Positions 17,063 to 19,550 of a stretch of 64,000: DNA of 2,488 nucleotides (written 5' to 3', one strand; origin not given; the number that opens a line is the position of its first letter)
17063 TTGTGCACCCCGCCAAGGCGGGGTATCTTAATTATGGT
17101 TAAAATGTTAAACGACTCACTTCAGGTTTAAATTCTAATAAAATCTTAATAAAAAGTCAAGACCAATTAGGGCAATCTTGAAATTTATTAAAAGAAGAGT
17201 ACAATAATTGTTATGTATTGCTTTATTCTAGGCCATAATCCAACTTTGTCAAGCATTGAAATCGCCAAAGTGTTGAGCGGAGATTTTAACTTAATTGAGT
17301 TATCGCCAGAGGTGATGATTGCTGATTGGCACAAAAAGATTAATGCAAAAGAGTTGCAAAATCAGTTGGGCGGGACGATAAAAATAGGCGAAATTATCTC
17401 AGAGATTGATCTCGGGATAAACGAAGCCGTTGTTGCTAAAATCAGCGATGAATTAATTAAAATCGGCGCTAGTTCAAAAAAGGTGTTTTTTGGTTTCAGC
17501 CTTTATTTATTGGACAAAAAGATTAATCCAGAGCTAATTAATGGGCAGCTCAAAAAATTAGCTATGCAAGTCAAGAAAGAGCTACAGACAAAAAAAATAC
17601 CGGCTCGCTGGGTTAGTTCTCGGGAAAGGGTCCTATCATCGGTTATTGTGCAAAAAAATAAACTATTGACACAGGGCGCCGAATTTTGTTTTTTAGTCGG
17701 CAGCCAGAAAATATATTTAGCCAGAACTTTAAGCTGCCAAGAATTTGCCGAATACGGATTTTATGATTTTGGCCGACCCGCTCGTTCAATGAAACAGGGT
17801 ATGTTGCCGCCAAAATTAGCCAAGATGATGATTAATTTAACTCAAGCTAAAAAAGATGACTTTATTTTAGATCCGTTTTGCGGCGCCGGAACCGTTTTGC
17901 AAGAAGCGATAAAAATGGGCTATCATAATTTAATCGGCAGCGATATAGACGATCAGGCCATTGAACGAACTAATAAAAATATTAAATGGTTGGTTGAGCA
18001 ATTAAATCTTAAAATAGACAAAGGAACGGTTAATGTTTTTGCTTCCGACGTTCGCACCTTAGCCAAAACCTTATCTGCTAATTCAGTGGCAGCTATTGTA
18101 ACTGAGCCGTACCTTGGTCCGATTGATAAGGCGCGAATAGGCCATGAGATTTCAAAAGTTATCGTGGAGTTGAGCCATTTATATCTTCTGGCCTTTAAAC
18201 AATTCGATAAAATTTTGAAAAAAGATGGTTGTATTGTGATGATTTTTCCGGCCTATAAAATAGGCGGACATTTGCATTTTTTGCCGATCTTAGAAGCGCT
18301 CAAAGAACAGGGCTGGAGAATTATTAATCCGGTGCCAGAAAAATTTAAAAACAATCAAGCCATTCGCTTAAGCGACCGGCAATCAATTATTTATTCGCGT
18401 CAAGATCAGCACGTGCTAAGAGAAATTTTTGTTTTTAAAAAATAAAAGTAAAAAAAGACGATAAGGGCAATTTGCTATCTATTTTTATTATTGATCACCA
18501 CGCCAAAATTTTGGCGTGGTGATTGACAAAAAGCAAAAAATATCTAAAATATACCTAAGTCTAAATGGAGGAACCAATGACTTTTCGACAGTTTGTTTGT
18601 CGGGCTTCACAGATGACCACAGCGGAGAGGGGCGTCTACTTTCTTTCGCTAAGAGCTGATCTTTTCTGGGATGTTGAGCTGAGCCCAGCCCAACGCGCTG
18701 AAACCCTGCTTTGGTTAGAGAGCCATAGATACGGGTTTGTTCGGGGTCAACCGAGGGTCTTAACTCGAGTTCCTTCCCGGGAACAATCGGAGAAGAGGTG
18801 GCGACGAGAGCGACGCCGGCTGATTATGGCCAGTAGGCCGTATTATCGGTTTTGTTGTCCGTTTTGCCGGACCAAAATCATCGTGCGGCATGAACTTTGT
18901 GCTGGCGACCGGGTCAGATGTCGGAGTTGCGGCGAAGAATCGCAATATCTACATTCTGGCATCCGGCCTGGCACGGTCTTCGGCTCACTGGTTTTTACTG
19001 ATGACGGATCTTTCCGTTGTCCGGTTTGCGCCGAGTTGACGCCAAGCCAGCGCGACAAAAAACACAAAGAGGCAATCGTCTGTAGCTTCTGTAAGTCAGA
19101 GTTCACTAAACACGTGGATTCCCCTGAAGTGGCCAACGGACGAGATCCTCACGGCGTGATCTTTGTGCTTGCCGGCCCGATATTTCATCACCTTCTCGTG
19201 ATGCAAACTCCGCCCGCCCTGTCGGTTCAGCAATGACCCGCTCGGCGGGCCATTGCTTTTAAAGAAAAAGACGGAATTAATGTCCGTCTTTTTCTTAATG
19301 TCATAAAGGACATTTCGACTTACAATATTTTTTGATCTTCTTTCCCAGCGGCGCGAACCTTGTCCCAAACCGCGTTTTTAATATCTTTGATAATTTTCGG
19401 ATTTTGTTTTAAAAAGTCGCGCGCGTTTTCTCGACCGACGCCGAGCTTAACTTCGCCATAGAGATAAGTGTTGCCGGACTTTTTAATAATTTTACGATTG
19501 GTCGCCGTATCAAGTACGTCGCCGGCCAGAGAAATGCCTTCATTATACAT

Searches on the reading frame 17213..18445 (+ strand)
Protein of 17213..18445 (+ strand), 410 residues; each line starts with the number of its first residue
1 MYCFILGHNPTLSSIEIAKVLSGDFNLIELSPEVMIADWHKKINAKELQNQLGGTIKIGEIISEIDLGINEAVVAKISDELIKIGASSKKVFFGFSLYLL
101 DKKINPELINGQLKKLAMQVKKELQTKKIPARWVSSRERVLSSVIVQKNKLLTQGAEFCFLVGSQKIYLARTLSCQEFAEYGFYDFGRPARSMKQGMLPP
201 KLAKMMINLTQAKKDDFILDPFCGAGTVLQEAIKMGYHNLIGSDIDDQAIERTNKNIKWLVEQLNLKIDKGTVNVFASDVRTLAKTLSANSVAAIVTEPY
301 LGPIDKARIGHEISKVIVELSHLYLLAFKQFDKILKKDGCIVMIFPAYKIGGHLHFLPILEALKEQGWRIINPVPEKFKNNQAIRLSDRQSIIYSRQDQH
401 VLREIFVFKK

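Call 7: search_protein_families(library=pfam, proteins=[window:17213-18445:+], max_evalue=1)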
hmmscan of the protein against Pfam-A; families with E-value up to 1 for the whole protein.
window:17213-18445:+ (410 aa): 14 families
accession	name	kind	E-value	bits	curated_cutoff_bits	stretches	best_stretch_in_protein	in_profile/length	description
PF01170.24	UPF0020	-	9.3e-13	48.8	22.3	1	194-348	8-169/197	RMKL-like, methyltransferase domain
PF01555.25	N6_N4_Mtase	-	2.6e-10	41.1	26.7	1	197-254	165-220/221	DNA methylase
PF13847.12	Methyltransf_31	-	0.00045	20.4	27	1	214-286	3-69/145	Methyltransferase domain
PF06325.19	PrmA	-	0.00071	19.6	22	1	211-260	158-207/296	Ribosomal protein L11 methyltransferase (PrmA)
PF13649.12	Methyltransf_25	-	0.00078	20.5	27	1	218-272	1-54/97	Methyltransferase domain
PF09445.16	Methyltransf_15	-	0.0018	18.3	22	1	217-277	3-62/165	RNA cap guanine-N2 methyltransferase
PF03602.21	Cons_hypoth95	-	0.0024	18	24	1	213-271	40-92/182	Conserved hypothetical protein 95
PF11599.14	AviRa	-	0.0083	16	25.7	1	209-263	45-103/232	RRNA methyltransferase AviRa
PF02384.22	N6_Mtase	-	0.0084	15.9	20.4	1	199-239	31-71/311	N-6 DNA Methylase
PF02086.21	MethyltransfD12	-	0.026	14.7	22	1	213-263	19-68/253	D12 class N6 adenine-specific DNA methyltransferase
PF01746.26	tRNA_m1G_MT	-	0.06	13.5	27.3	1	351-394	38-86/195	tRNA (Guanine-1)-methyltransferase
PF17309.7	DUF5356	-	0.11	12.8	26.4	1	262-325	58-113/135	Family of unknown function (DUF5356)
PF01795.25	Methyltransf_5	-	0.12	12.2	27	1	202-277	8-82/309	MraW methylase family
PF08241.18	Methyltransf_11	-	0.17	13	21.2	1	220-273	2-44/95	Methyltransferase domain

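Call 14: find_encoding_contigs(protein=window:17213-18445:+, flank=4000, max_places=10)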
Protein window:17213-18445:+ (410 aa): 5 contigs read that carry it; 3 places shown.
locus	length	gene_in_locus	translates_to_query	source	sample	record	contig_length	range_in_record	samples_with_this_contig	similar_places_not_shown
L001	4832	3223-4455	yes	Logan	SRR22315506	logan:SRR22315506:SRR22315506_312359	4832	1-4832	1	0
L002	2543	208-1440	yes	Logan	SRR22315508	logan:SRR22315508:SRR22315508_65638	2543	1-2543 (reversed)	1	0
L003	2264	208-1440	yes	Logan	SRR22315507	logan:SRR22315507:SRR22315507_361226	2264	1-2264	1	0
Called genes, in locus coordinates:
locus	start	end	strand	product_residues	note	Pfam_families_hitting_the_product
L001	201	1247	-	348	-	PF00437:T2SSE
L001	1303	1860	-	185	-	PF08207:EFP_N, PF01132:EFP, PF09285:Elong-fact-P_C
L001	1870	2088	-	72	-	PF01084:Ribosomal_S18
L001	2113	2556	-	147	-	PF00436:SSB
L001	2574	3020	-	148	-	PF01250:Ribosomal_S6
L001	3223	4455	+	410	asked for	PF01555:N6_N4_Mtase, PF01170:UPF0020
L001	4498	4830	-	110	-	?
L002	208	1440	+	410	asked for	PF01555:N6_N4_Mtase, PF01170:UPF0020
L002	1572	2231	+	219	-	-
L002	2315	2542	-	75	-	?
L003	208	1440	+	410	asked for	PF01555:N6_N4_Mtase, PF01170:UPF0020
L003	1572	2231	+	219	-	-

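Call 18: find_related_loci(query=window:17213-18445:+, collection=genome_contigs, flank=4000)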
Query window:17213-18445:+ (410 aa) in genome_contigs; peptide patterns used: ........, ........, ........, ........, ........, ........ (x = any residue, [..] = any of these).
59 stretches matched a pattern, but none encodes a relative of the query by tblastn (E <= 1e-3).

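Call 20: find_homologous_proteins(query=window:17213-18445:+, max_evalue=1e-20)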
Query window:17213-18445:+ (410 aa): 1535 proteins with E <= 1e-20 among 8000 candidates; the best 120 are listed.
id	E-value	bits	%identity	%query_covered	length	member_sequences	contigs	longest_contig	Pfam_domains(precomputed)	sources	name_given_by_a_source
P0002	1.7e-268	908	100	100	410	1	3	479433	PF01170.25,PF01555.25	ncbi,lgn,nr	ncbi:MAG: DNA methyltransferase [Patescibacteria group bacterium]|nr:DNA methyltransferase [Patescib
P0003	4.5e-150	518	57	99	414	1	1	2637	PF13847.13,PF01170.25,PF01555.25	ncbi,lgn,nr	ncbi:MAG: DNA methyltransferase [Candidatus Parcubacteria bacterium]|nr:DNA methyltransferase [Candi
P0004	4.7e-143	495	56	99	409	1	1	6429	PF01170.25,PF01555.25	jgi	-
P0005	5.6e-142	491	55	100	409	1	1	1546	PF13847.13,PF01170.25,PF01555.25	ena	-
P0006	1.2e-141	490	55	99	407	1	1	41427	PF13847.13,PF01170.25,PF01555.25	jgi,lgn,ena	-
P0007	1.0e-139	484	54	100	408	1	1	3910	PF13847.13,PF01170.25,PF01555.25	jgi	-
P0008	6.9e-139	481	54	100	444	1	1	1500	PF13847.13,PF01170.25,PF01555.25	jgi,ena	-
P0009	1.6e-138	480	55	97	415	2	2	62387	PF13847.13,PF01170.25,PF01555.25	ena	-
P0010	1.2e-132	460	52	100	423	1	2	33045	PF13847.13,PF06325.20,PF03602.22,PF01170.25,PF01555.25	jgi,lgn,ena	-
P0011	4.9e-132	458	54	100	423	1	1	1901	PF13847.13,PF06325.20,PF13649.13,PF01170.25,PF08241.19,PF01555.25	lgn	-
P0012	6.5e-129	448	54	97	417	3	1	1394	PF01170.25,PF01555.25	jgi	jgi:tRNA G10 N-methylase Trm11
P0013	2.1e-126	440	53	93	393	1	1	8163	PF13847.13,PF06325.20,PF03602.22,PF01170.25,PF01555.25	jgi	-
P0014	3.8e-126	439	53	100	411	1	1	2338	PF13847.13,PF01170.25,PF01555.25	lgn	-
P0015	6.5e-126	438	52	100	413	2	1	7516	PF13847.13,PF01170.25,PF01555.25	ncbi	ncbi:MAG: TRM11 family SAM-dependent methyltransferase [Patescibacteria group bacterium]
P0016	4.6e-124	432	51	100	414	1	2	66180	PF13847.13,PF13649.13,PF01170.25,PF09445.17,PF08241.19,PF01555.25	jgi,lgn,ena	-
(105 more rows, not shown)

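Call 21: find_encoding_contigs(protein=P0006, flank=4000, max_places=2)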
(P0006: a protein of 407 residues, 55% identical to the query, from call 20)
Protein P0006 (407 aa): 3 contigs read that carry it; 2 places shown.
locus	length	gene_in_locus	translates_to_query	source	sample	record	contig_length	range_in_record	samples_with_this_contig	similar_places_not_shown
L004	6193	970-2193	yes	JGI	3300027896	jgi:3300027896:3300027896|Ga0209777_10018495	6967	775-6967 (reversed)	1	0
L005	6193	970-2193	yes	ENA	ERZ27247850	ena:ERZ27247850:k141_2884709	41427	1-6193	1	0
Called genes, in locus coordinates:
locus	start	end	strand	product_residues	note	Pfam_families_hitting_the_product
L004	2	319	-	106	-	?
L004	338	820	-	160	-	PF01250:Ribosomal_S6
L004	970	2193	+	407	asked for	PF01555:N6_N4_Mtase, PF01170:UPF0020, PF13847:Methyltransf_31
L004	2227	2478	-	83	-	-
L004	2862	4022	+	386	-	PF00437:T2SSE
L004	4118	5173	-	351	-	PF00154:RecA_N, PF06745:ATPase (faint), PF08423:Rad51, PF27531:MT3502_N (weak), PF21096:RecA_C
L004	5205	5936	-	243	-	PF13413:HTH_25, PF13560:HTH_31 (weak)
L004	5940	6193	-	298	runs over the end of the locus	PF18075:FtsX_ECD, PF02687:FtsX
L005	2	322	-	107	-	?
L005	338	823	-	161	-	PF01250:Ribosomal_S6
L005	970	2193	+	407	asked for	PF01555:N6_N4_Mtase, PF01170:UPF0020, PF13847:Methyltransf_31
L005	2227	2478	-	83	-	-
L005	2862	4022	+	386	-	PF00437:T2SSE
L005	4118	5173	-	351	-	PF00154:RecA_N, PF06745:ATPase (faint), PF08423:Rad51, PF27531:MT3502_N (weak), PF21096:RecA_C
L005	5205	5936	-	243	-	PF13413:HTH_25, PF13560:HTH_31 (weak)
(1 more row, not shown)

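Call 22: find_encoding_contigs(protein=P0009, flank=4000, max_places=2)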
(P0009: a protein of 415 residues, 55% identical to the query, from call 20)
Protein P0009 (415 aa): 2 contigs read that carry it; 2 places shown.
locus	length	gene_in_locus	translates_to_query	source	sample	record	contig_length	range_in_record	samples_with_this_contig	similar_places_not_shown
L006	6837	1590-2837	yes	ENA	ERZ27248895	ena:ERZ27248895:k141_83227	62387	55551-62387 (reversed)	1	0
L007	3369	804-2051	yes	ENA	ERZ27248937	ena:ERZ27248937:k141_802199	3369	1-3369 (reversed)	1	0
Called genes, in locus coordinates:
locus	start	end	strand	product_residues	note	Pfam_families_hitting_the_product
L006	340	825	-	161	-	PF01250:Ribosomal_S6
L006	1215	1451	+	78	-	-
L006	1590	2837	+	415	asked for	PF01555:N6_N4_Mtase, PF01170:UPF0020, PF13847:Methyltransf_31 (faint)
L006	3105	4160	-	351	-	PF00154:RecA_N, PF06745:ATPase (faint), PF08423:Rad51, PF27531:MT3502_N (weak), PF21096:RecA_C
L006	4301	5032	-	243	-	PF12844:HTH_19 (weak), PF13413:HTH_25, PF09136:Glucodextran_B (weak)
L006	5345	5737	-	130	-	PF13366:PDDEXK_3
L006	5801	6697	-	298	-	PF18075:FtsX_ECD, PF02687:FtsX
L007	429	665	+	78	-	-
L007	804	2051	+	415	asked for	PF01555:N6_N4_Mtase, PF01170:UPF0020, PF13847:Methyltransf_31 (faint)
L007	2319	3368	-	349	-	?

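Call 23: find_encoding_contigs(protein=P0004, flank=4000, max_places=2)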
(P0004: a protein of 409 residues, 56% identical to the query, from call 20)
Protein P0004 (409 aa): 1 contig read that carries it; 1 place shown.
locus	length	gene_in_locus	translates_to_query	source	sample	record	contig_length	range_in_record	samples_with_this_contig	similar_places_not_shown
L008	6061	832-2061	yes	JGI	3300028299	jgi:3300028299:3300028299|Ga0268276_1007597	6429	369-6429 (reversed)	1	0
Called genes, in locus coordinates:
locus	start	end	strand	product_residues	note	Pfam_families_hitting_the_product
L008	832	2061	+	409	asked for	PF01555:N6_N4_Mtase, PF01170:UPF0020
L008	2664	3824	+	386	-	PF00437:T2SSE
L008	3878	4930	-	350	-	PF00154:RecA_N, PF06745:ATPase (faint), PF08423:Rad51, PF27531:MT3502_N (weak), PF21096:RecA_C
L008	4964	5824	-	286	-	PF12844:HTH_19 (weak), PF13413:HTH_25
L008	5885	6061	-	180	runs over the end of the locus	?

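Call 52: search_protein_families(library=ncbifam, proteins=[window:17213-18445:+], max_evalue=0.01)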
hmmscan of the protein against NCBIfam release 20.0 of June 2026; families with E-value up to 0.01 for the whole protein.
window:17213-18445:+ (410 aa): 10 families
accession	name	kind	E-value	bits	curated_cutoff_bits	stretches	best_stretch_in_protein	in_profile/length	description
TIGR01177.1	TIGR01177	hypoth_equivalog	5.9e-20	71.8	316.55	1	194-348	162-297/330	TIGR01177 family methyltransferase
NF040721.1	Trm14_Arch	equivalog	2.1e-08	33.7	280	1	198-238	175-215/370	tRNA (guanine(6)-N2)-methyltransferase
NF033398.1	rRNA_meth_EmtA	equivalog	5e-07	29.4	625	1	186-258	159-231/336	EmtA family 23S rRNA (guanine(2470)) methyltransferase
NF008748.0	PRK11783.1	equivalog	0.00028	19.2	466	0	203-235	180-213/704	bifunctional 23S rRNA (guanine(2069)-N(7))-methyltransferase RlmK/23S rRNA (guanine(2445)-N(2))-methyltransferase RlmL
NF050803.1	DnaMtaseCcrMCaul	equivalog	0.0004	19.4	830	1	207-260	198-250/350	adenine-specific DNA-methyltransferase CcrM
TIGR00406.1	prmA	equivalog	0.00055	19.5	183.15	1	213-258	158-203/288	50S ribosomal protein L11 methyltransferase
NF040850.1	Trm14_Thcoccales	equivalog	0.00093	18.2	480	1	200-242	204-245/365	tRNA (guanine(6)-N2)-methyltransferase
NF011529.0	PRK14968.1-3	equivalog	0.0011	18.5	162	1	204-259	24-78/198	putative methyltransferase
NF047738.1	antiphage_MADS2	equivalog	0.0013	17.1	720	1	199-255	316-371/654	methylation-associated defense system DNA methyltransferase MAD2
NF041081.1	prot_lys_mtase_Arch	equivalog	0.0065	16.6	200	0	206-259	1-55/142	protein-lysine N-methyltransferase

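Call 81: find_encoding_contigs(protein=P0008, flank=3000, max_places=3)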
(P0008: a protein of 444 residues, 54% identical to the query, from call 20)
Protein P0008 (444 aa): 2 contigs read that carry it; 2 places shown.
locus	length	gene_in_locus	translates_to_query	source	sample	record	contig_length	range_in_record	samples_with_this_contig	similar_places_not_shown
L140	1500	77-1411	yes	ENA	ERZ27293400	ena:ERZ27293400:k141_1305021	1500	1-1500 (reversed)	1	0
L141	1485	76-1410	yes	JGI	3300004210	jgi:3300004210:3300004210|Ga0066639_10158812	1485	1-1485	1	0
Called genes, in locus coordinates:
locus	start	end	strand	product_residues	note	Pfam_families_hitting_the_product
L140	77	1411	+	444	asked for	PF01555:N6_N4_Mtase, PF01170:UPF0020, PF13847:Methyltransf_31 (faint)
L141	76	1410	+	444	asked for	PF01555:N6_N4_Mtase, PF01170:UPF0020, PF13847:Methyltransf_31 (faint)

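Call 88: find_encoding_contigs(protein=P0003, flank=3000, max_places=3)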
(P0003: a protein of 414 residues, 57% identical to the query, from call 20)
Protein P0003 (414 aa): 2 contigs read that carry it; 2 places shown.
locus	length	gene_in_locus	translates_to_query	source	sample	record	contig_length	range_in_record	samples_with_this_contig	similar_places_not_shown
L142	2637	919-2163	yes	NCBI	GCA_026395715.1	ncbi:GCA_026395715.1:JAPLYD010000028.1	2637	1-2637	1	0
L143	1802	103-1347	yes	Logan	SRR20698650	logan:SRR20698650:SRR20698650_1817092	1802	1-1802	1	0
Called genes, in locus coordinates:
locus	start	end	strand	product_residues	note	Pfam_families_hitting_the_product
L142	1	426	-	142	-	PF01250:Ribosomal_S6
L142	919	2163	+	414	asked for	PF01555:N6_N4_Mtase, PF01170:UPF0020, PF13847:Methyltransf_31 (weak)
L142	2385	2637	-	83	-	PF21096:RecA_C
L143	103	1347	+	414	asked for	PF01555:N6_N4_Mtase, PF01170:UPF0020, PF13847:Methyltransf_31 (weak)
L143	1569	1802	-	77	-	?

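Call 106: find_encoding_contigs(protein=P0005, flank=2000, max_places=2)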
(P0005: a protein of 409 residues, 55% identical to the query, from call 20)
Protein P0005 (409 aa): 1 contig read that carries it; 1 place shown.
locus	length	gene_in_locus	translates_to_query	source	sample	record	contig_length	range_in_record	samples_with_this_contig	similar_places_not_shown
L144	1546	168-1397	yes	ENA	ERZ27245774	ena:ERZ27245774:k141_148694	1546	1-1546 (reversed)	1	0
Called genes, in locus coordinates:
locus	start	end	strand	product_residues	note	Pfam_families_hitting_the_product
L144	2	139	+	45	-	?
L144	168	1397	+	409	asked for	PF01555:N6_N4_Mtase, PF01170:UPF0020, PF13847:Methyltransf_31 (weak)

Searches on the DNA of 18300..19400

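Call 67: search_rna_families(source=window, start=18300, end=19400, threshold=evalue, max_evalue=10)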
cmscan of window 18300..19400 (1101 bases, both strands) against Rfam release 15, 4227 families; matches with E-value up to 10: 18.
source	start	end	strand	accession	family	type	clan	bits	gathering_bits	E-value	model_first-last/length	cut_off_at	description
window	18423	18530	-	RF01796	frnS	Gene; sRNA;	-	22.6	60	0.3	1-119/119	no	Fumarate/nitrate reductase regulator sRNA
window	18360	18519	+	RF01619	ceN115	Gene; sRNA;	-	21.6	44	0.063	1-159/159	no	C. elegans sRNA ceN115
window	18441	18641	+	RF01743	leu-phe_leader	Cis-reg; leader;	-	19.9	70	1.8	1-162/162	no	leu/phe leader RNA from Lactococcus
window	18427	18533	+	RF02062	STnc361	Gene; sRNA;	-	19.8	80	3.5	1-150/150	no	Salmonella enterica sRNA STnc361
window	18379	18496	+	RF00124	IS102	Gene; sRNA;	-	19.6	46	1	1-206/206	no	IS102 RNA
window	19258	19352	-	RF01470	rli38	Gene; sRNA;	-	19.5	49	7.1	1-150/150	no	Listeria sRNA rli38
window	18423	18534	-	RF01441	S_pombe_snR46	Gene; snRNA; snoRNA; HACA-box;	CL00021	19.1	60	2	1-168/168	no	small nulceolar RNA snR46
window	19219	19317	+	RF00541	snopsi28S-2876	Gene; snRNA; snoRNA; HACA-box;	-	18.9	100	1.2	1-143/143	no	Small nucleolar RNA psi28S-2876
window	19260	19296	-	RF03790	MIR8008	Gene; miRNA;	-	18.1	66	1.4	1-55/55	no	MIR8008 microRNA precursor family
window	18481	18536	+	RF00935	mir-876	Gene; miRNA;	-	18.1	88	1.6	1-81/81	no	mir-876 microRNA precursor family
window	19258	19381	-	RF02053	STnc430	Gene; sRNA;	-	18.1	47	5.8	1-162/162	no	Enterobacterial sRNA STnc430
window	19222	19295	+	RF02891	AgrB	Gene; antisense;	-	17.9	40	4.2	1-84/84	no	ArsR-gov region gene B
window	19257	19345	-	RF00558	L20_leader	Cis-reg; leader;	-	14.7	58.7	8.3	1-127/127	no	Ribosomal protein L20 leader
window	18917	19004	+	RF02509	PYLIS_2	Cis-reg;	-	14.5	36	2.6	1-100/100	no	Pyrrolysine insertion sequence mtbB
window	18357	18529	+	RF02763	IsrM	Gene; sRNA;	-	13.8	376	0.27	36-211/329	no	IsrM sRNA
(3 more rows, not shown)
